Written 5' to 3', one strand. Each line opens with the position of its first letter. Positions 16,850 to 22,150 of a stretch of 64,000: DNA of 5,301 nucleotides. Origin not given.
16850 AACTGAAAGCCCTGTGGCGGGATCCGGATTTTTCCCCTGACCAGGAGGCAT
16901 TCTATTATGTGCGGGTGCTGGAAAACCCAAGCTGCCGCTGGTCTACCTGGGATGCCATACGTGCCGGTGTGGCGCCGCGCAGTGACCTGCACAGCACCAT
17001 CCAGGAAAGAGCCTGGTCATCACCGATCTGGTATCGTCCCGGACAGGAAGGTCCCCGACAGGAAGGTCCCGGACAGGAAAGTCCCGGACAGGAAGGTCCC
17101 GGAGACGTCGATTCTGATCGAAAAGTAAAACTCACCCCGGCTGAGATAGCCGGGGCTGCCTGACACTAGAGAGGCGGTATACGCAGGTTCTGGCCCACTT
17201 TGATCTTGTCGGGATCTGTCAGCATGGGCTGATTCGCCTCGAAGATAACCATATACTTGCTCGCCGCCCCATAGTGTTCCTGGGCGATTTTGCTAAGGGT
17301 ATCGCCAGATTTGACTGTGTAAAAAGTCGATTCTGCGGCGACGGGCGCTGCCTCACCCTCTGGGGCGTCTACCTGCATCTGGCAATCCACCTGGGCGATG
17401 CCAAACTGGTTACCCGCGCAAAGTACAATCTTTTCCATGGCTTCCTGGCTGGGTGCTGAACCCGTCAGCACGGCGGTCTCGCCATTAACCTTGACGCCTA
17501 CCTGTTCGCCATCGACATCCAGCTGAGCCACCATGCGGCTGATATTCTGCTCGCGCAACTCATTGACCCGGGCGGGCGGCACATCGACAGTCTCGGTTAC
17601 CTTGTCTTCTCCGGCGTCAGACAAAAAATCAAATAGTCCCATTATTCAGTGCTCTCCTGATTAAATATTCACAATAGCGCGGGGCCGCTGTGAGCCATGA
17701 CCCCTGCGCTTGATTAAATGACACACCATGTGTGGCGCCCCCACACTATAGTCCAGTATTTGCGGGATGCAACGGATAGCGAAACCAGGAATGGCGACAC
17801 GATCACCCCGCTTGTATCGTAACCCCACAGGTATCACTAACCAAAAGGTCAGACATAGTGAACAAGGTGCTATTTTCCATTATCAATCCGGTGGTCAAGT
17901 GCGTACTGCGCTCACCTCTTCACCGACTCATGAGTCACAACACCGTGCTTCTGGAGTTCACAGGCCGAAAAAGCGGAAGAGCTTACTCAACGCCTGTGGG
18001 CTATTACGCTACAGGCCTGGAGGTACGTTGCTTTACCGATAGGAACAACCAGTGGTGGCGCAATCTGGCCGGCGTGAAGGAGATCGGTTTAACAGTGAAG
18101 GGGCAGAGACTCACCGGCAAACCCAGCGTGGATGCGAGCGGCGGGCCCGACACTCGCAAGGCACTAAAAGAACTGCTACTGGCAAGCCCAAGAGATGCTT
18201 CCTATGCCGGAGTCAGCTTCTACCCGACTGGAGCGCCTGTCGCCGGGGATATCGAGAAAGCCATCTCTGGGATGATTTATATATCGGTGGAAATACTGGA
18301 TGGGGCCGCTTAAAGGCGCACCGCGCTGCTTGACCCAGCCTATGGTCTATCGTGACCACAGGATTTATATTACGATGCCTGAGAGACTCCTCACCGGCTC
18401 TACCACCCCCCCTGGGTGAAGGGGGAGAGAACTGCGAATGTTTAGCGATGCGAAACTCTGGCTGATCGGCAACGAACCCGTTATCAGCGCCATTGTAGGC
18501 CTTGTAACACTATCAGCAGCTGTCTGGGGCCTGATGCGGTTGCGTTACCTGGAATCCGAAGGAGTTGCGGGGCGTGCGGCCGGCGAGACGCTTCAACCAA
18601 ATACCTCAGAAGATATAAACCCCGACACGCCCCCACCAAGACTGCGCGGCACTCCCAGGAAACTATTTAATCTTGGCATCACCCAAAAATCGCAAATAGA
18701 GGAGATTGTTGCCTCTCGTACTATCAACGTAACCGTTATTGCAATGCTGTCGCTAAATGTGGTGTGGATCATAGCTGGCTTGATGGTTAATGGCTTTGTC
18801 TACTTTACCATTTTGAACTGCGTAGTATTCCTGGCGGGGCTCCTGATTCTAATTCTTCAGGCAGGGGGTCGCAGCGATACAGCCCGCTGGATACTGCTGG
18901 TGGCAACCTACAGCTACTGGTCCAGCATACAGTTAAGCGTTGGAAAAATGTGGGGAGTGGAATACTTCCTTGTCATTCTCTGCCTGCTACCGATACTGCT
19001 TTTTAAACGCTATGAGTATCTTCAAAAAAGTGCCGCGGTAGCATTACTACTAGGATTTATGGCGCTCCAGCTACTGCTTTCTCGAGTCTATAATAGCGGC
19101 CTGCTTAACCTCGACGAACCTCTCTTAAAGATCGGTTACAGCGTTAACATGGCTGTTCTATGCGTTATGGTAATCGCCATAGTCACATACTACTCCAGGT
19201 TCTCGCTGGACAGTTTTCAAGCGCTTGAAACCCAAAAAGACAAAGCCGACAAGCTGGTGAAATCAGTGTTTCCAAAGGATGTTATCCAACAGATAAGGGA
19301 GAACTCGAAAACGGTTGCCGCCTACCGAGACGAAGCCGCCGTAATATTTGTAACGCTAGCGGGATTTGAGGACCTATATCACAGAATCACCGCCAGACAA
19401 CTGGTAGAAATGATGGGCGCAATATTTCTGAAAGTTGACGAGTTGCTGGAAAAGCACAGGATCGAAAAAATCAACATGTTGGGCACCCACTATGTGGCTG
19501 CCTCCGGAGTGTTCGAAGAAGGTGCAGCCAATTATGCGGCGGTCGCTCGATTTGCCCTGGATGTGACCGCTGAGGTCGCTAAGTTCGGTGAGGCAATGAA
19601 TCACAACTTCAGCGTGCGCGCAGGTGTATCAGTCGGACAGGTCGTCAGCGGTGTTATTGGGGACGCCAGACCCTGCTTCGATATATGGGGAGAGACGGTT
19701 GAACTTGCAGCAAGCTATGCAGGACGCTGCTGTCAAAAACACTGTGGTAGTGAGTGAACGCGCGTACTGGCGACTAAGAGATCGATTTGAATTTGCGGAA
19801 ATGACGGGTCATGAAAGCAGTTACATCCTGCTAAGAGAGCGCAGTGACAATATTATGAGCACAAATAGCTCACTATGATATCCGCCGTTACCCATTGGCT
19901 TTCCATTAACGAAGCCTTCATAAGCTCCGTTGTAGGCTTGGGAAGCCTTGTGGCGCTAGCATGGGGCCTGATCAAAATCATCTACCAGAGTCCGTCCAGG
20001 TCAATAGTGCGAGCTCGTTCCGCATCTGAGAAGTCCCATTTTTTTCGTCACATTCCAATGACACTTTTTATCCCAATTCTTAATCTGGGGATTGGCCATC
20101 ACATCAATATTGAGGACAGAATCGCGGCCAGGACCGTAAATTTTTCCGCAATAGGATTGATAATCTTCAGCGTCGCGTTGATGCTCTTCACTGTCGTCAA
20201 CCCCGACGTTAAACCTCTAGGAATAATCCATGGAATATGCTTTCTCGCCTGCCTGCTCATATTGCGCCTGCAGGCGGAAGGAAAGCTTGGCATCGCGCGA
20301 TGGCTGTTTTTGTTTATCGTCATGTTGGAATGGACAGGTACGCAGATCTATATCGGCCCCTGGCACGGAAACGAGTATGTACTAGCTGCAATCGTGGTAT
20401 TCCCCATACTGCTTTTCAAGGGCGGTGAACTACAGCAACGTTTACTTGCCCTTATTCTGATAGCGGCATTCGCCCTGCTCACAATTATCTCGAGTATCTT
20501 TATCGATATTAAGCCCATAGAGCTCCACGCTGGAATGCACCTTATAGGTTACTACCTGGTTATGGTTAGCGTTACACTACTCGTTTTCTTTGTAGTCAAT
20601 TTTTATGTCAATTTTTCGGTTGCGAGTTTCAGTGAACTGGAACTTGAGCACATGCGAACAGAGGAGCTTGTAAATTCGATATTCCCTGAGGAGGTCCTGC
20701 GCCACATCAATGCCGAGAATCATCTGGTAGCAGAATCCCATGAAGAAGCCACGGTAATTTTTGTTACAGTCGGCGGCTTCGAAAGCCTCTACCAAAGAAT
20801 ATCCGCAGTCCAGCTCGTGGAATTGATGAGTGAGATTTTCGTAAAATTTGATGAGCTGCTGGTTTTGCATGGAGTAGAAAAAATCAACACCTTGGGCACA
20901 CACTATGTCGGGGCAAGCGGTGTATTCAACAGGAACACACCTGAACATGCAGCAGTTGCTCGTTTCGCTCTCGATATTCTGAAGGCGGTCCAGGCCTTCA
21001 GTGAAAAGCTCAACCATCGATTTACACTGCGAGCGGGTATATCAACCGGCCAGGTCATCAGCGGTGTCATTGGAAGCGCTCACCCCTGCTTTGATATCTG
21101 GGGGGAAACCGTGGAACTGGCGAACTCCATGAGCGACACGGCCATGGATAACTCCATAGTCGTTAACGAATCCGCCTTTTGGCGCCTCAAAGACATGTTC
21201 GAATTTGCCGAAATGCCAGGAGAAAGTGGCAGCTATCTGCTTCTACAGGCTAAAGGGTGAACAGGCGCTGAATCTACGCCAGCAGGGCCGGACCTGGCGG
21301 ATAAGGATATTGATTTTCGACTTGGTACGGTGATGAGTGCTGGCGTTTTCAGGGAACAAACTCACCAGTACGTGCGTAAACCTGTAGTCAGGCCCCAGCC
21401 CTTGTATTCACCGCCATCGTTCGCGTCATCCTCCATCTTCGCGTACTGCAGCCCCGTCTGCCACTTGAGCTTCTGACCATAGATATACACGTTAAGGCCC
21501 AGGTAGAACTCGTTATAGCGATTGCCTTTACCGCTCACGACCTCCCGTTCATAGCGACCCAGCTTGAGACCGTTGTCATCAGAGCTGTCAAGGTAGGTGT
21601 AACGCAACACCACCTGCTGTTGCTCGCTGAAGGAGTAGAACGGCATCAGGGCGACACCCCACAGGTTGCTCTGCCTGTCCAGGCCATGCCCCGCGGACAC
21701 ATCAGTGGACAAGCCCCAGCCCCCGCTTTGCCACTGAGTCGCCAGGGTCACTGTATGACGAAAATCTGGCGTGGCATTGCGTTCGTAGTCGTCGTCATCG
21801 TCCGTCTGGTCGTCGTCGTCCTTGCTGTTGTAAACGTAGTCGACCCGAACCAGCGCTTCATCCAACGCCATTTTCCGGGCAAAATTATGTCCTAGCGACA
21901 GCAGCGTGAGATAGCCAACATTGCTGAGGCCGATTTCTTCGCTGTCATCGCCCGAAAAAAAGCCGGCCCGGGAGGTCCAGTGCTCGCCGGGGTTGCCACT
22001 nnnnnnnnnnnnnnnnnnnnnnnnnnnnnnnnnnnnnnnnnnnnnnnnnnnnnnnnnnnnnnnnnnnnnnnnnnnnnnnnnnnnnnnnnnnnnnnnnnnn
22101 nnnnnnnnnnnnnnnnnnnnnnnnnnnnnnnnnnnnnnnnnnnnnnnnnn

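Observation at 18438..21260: Tandem membrane-anchored cyclase-homology proteins with a conserved, fully substituted active site (pseudo-cyclase pair)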

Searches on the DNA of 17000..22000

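Call 45: search_rna_families(source=window, start=17000, end=22000, threshold=evalue, max_evalue=1)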
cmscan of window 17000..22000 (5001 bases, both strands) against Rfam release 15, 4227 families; matches with E-value up to 1: 0.
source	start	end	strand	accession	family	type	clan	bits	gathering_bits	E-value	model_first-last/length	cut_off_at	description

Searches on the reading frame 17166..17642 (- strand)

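Call 27: search_protein_families(library=pfam, proteins=[window:17166-17642:-], max_evalue=0.001)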
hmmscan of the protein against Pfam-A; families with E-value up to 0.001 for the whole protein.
window:17166-17642:- (158 aa): 3 families
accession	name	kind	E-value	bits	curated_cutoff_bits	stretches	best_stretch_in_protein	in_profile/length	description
PF01476.26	LysM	-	9.4e-11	41.9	20.9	1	108-156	1-43/43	LysM domain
PF04972.22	BON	-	3.7e-08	34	27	1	29-92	5-68/69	BON domain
PF23472.1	LysM2_CERK1_LYK3_4_5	-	5.2e-05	23.5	27.4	1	105-156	5-54/56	LYK3/4/5 LysM2 domain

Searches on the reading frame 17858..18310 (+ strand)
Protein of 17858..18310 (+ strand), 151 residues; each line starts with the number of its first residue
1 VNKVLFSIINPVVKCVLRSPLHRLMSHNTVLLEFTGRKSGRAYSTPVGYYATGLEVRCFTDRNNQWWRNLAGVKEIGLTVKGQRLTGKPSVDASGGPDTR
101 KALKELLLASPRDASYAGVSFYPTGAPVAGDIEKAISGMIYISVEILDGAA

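Call 27: search_protein_families(library=pfam, proteins=[window:17858-18310:+], max_evalue=0.001)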
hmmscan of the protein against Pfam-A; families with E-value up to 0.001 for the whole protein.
window:17858-18310:+ (151 aa): 1 family
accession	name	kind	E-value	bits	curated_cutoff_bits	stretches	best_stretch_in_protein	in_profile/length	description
PF04075.20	F420H2_quin_red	-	0.00012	22.7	22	1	22-88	18-89/130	F420H(2)-dependent quinone reductase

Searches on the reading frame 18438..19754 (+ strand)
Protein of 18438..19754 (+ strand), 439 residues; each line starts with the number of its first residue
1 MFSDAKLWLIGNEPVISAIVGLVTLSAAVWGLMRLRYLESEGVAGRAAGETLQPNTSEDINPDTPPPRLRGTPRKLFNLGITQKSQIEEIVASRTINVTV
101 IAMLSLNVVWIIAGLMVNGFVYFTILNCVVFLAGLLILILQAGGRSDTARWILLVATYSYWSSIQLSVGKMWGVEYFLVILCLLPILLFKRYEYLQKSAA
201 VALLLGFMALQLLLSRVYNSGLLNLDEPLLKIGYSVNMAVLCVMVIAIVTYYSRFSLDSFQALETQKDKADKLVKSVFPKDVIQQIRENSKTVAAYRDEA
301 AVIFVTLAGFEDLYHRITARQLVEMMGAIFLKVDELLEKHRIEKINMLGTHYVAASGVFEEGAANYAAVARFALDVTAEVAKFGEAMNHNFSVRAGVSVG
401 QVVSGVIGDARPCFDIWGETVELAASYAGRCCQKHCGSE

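Call 3: search_protein_families(library=pfam, proteins=[window:18438-19754:+], max_evalue=1)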
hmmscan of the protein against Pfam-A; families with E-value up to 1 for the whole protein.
window:18438-19754:+ (439 aa): 2 families
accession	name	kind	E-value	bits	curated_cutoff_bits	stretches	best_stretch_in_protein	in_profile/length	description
PF00211.25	Guanylate_cyc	-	6.4e-30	104.5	21.9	1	297-425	6-134/183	Adenylate and Guanylate cyclase catalytic domain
PF23803.1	Phage_TAC_17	-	0.18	12.2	27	1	260-299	102-142/178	Phage tail assembly chaperone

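Call 4: search_protein_families(library=ncbifam, proteins=[window:18438-19754:+], max_evalue=1)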
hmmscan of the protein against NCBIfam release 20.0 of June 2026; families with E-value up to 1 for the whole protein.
window:18438-19754:+ (439 aa): 1 family
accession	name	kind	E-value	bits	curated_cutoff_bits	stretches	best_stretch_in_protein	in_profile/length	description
NF045975.1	VirB4_plasma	equivalog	0.85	7.2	590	0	87-163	15-90/894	Mbov_0397 family ICE element conjugal transfer ATPase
